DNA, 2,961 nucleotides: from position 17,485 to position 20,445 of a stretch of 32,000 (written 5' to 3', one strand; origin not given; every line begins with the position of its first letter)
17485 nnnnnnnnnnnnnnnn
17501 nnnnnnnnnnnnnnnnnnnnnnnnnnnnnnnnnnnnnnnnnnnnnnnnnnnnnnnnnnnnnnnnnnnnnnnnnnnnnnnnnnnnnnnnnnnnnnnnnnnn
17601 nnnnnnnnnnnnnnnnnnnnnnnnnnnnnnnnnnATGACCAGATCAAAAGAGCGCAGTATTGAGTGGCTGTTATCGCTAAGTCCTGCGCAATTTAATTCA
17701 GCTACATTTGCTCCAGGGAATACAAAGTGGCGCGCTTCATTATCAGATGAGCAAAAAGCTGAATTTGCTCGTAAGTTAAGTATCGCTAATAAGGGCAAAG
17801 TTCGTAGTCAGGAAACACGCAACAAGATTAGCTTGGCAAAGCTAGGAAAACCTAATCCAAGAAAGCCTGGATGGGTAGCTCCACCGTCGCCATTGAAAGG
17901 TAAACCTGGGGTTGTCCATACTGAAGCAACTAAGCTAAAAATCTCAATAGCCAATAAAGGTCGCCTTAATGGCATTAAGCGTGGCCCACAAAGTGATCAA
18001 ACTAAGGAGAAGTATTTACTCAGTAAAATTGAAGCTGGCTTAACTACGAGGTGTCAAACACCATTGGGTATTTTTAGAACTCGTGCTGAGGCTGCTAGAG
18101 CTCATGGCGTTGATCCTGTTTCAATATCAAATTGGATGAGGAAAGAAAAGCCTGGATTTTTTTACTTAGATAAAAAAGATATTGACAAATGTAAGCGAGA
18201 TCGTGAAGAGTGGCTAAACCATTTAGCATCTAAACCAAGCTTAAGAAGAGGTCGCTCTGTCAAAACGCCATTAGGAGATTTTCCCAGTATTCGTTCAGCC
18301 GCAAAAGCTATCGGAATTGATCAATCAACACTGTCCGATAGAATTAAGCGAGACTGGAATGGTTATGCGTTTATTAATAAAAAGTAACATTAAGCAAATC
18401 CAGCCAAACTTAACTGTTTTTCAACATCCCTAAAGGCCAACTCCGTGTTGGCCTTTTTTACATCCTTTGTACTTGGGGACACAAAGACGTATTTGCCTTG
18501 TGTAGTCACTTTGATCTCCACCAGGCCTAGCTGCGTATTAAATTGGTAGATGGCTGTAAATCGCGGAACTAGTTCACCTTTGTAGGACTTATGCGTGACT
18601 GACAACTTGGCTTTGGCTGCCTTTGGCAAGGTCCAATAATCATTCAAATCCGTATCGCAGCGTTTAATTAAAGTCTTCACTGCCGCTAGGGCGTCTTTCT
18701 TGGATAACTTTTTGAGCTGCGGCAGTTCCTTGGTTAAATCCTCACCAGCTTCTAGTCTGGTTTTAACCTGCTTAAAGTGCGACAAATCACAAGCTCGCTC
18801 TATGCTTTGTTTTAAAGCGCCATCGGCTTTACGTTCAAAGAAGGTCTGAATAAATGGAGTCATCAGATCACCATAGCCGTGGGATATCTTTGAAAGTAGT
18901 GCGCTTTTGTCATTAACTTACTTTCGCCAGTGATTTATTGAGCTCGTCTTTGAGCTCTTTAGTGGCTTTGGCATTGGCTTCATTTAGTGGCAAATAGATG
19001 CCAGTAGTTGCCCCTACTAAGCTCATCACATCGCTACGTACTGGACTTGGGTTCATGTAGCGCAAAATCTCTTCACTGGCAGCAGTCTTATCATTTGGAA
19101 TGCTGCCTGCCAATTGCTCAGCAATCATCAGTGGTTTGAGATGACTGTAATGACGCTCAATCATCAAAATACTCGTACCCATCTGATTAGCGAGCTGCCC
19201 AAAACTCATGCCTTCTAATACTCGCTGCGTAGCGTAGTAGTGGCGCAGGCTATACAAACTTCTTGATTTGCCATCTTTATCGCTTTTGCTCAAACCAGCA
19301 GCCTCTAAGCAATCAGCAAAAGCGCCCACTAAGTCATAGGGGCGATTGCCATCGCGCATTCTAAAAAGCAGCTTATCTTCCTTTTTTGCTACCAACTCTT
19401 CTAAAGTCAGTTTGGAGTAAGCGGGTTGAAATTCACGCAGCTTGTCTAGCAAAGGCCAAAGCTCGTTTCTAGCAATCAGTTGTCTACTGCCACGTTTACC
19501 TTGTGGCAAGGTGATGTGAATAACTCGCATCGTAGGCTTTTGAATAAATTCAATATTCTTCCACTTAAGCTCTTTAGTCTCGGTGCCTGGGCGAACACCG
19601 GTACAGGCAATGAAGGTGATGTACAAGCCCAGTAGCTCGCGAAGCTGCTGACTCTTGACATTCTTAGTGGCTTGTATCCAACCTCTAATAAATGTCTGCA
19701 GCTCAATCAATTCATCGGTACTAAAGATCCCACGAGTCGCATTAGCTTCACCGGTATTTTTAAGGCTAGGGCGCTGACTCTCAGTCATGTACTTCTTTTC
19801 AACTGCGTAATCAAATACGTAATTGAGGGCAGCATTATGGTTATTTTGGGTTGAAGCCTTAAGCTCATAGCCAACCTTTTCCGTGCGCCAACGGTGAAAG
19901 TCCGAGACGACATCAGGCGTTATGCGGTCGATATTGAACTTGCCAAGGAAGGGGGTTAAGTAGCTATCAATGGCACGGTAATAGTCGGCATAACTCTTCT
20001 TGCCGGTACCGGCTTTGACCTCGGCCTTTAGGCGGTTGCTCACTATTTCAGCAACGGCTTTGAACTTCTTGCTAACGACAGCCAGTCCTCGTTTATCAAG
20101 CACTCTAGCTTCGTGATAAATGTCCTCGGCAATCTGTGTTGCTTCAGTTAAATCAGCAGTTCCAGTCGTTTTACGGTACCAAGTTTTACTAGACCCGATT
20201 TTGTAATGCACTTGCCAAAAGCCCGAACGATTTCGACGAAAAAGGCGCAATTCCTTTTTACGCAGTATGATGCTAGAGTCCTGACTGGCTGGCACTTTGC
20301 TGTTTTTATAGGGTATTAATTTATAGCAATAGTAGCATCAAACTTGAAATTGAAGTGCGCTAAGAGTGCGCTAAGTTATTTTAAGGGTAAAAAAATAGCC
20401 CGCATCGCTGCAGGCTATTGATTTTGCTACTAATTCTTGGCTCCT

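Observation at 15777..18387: Clamp-loader-type AAA+ ATPase coupled to a nuclease-less homing-endonuclease DNA-binding protein, with a divergent 300-aa unknown: candidate undescribed island-borne system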

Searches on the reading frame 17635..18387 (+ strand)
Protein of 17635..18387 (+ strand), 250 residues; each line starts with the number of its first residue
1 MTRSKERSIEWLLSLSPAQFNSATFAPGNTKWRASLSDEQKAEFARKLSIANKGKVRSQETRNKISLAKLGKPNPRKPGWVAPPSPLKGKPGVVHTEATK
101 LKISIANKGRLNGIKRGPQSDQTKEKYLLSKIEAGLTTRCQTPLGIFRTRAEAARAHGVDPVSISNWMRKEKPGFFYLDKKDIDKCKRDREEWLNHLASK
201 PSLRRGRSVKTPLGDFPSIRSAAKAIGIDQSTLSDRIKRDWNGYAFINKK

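Call 7: search_protein_families(library=pfam, proteins=[window:17635-18387:+], max_evalue=0.1)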
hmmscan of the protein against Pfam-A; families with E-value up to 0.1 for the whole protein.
window:17635-18387:+ (250 aa): 10 families
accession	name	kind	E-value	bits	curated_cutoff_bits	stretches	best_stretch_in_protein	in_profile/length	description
PF07460.16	NUMOD3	-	5.8e-09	36.2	20.4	2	54-75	1-22/37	NUMOD3 motif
PF13518.12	HTH_28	-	4.3e-05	23.9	25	0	218-245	14-40/52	Helix-turn-helix domain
PF07453.19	NUMOD1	-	6e-05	23.6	22.8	1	213-234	13-34/37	NUMOD1 domain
PF01381.28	HTH_3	-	0.0013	19.2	23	0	218-235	11-28/55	Helix-turn-helix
PF00126.33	HTH_1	-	0.0038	17.6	26.6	1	218-239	15-36/60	Bacterial regulatory helix-turn-helix protein, lysR family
PF01527.26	HTH_Tnp_1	-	0.011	16.4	24.1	0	150-171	26-47/75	Transposase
PF18024.7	HTH_50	-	0.011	15.9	27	1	215-239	22-46/50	Helix-turn-helix domain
PF13384.12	HTH_23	-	0.012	15.9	24.6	0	218-242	19-42/50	Homeodomain-like domain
PF05269.17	Phage_CII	-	0.016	15.8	21.3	0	220-242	27-48/91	Bacteriophage CII protein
PF20960.2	Bag6_BAGS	-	0.031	14.9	22.9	0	152-171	11-30/53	Bag6, BAG-similar domain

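Call 8: search_protein_families(library=padloc, proteins=[window:17635-18387:+], max_evalue=0.1)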
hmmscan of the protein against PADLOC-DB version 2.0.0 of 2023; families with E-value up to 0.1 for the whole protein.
window:17635-18387:+ (250 aa): 1 family
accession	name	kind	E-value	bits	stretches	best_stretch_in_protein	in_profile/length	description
PDLC03687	HEase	-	0.03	12.3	0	215-247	135-170/178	homing endonuclease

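Call 9: search_protein_families(library=phrogs, proteins=[window:17635-18387:+], max_evalue=0.01)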
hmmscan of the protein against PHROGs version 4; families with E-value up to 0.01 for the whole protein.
window:17635-18387:+ (250 aa): 6 families
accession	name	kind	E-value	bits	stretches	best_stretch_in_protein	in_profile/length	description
phrog_314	-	DNA, RNA and nucleotide metabolism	2.1e-12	47.8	1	37-185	277-395/574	homing endonuclease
phrog_655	-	DNA, RNA and nucleotide metabolism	9.4e-06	26.7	1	19-194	108-218/343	homing endonuclease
phrog_59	-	DNA, RNA and nucleotide metabolism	0.00019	21.9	0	204-244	237-280/423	HNH endonuclease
phrog_66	-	integration and excision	0.0019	18.9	1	148-233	94-175/412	excisionase and transcriptional regulator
phrog_32884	-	unknown function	0.0059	18.1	0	55-106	15-62/71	-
phrog_2474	-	transcription regulation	0.0091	16.9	0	147-171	48-72/118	MerR-like transcriptional regulator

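Call 10: search_protein_families(library=ncbifam, proteins=[window:17635-18387:+], max_evalue=0.01)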
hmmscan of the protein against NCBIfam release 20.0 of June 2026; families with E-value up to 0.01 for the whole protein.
window:17635-18387:+ (250 aa): 1 family
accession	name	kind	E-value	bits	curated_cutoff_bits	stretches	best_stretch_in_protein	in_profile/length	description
TIGR01453.1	grpIintron_endo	subfamily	1.1e-09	38.7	56.05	1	16-176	79-206/215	group I intron endonuclease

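Call 33: find_homologous_proteins(query=window:17635-18387:+)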
Query window:17635-18387:+ (250 aa): 30 proteins with E <= 0.001 among 946 candidates.
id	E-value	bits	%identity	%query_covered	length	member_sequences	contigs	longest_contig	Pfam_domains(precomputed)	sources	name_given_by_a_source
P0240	1.9e-160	550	99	100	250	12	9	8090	PF07460.17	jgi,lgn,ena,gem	jgi:hypothetical protein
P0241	1.8e-145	501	90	100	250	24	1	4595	PF07460.17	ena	-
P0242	1.1e-137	476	87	98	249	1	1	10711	PF07460.17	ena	-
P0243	7.3e-134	463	84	98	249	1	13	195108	PF07460.17,PF13518.13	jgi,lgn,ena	-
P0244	1.1e-132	459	84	99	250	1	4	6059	PF07460.17,PF07453.20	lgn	-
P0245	4.1e-125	435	80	97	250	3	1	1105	PF07460.17,PF07453.20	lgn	-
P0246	6.6e-120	417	77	100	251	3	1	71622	PF07460.17,PF07453.20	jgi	jgi:hypothetical protein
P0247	5.7e-112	391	73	99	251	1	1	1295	PF07460.17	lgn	-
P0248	5.5e-106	372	88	74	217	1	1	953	PF13518.13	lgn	-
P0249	4.8e-100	352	67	97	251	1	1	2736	PF07460.17,PF07453.20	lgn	-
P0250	6.9e-96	339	66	97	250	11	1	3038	PF07460.17,PF13518.13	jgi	jgi:NUMOD3 motif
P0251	2.3e-93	331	65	97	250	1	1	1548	PF07460.17,PF07453.20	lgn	-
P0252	6.5e-93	329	63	97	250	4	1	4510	PF07460.17,PF13518.13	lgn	-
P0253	2.0e-89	318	62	100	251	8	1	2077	PF07460.17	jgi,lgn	jgi:hypothetical protein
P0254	1.7e-88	315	62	96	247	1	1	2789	PF07460.17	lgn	-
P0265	3.4e-8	52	38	45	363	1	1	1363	PF07460.17,PF01541.31,PF22083.3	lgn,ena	-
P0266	2.0e-7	49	41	52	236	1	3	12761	PF07460.17,PF01844.30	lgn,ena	-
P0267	1.2e-5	43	32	48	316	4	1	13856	PF07460.17,PF01541.31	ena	-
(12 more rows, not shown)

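Call 83: search_solved_structures(query=A4, max_evalue=1, show_alignments=2)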
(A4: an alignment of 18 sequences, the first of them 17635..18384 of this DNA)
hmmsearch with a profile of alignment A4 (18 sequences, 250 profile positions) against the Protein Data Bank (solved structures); distinct sequences matched with E-value up to 1: 0.

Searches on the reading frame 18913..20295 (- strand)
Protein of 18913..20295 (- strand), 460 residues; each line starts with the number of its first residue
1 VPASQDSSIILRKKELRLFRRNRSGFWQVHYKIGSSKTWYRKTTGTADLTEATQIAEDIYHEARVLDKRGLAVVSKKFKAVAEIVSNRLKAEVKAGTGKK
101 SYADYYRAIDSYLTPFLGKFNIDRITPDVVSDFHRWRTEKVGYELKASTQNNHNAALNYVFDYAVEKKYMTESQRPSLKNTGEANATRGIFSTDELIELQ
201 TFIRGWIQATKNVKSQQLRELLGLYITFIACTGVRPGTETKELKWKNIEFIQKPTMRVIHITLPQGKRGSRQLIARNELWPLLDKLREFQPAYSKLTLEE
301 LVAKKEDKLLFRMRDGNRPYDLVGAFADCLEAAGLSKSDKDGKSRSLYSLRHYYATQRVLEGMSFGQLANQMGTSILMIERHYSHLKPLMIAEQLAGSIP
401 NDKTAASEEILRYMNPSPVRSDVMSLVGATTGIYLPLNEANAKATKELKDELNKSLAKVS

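Call 7: search_protein_families(library=pfam, proteins=[window:18913-20295:-], max_evalue=0.1)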
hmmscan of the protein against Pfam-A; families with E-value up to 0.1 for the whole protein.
window:18913-20295:- (460 aa): 7 families
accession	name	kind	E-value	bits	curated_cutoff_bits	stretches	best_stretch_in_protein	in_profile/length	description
PF13102.12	Phage_int_SAM_5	-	1.6e-07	32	22.3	1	94-176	13-94/98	Phage integrase SAM-like domain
PF00589.27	Phage_integrase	-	0.00021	21.6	27.1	1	214-387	18-169/172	Phage integrase family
PF02899.23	Phage_int_SAM_1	-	0.00042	21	22.3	1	102-168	22-83/83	Phage integrase, N-terminal SAM-like domain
PF14659.12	Phage_int_SAM_3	-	0.00063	20.4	22.6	1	99-133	19-53/58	Phage integrase, N-terminal SAM-like domain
PF22022.2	Phage_int_M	-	0.00072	20.2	27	1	93-176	12-91/96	Phage integrase central domain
PF13495.12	Phage_int_SAM_4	-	0.031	15.1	27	1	96-169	13-83/85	Phage integrase, N-terminal SAM-like domain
PF15264.11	TSSC4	-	0.069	13.8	27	0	118-172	58-114/124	Tumour suppressing sub-chromosomal transferable candidate 4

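Call 10: search_protein_families(library=ncbifam, proteins=[window:18913-20295:-], max_evalue=0.01)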
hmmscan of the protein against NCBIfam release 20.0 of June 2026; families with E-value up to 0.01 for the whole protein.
window:18913-20295:- (460 aa): 2 families
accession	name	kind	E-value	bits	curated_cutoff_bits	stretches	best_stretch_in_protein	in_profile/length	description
NF001399.0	PRK00283.1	subfamily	0.0025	17.1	279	1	93-357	18-254/300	tyrosine recombinase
TIGR02225.1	recomb_XerD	equivalog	0.0031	16.9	329.6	1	93-386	9-274/290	site-specific tyrosine recombinase XerD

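Call 65: search_protein_families(library=phrogs, proteins=[window:18913-20295:-], max_evalue=0.001)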
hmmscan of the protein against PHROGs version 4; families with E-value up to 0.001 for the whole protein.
window:18913-20295:- (460 aa): 3 families
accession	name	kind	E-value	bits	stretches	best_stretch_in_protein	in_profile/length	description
phrog_1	-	integration and excision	1.2e-25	91.8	1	16-395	112-444/611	integrase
phrog_216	-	integration and excision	1.4e-10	41.8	1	148-395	13-233/301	integrase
phrog_7685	-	integration and excision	0.00069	20.2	0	341-392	177-229/240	integrase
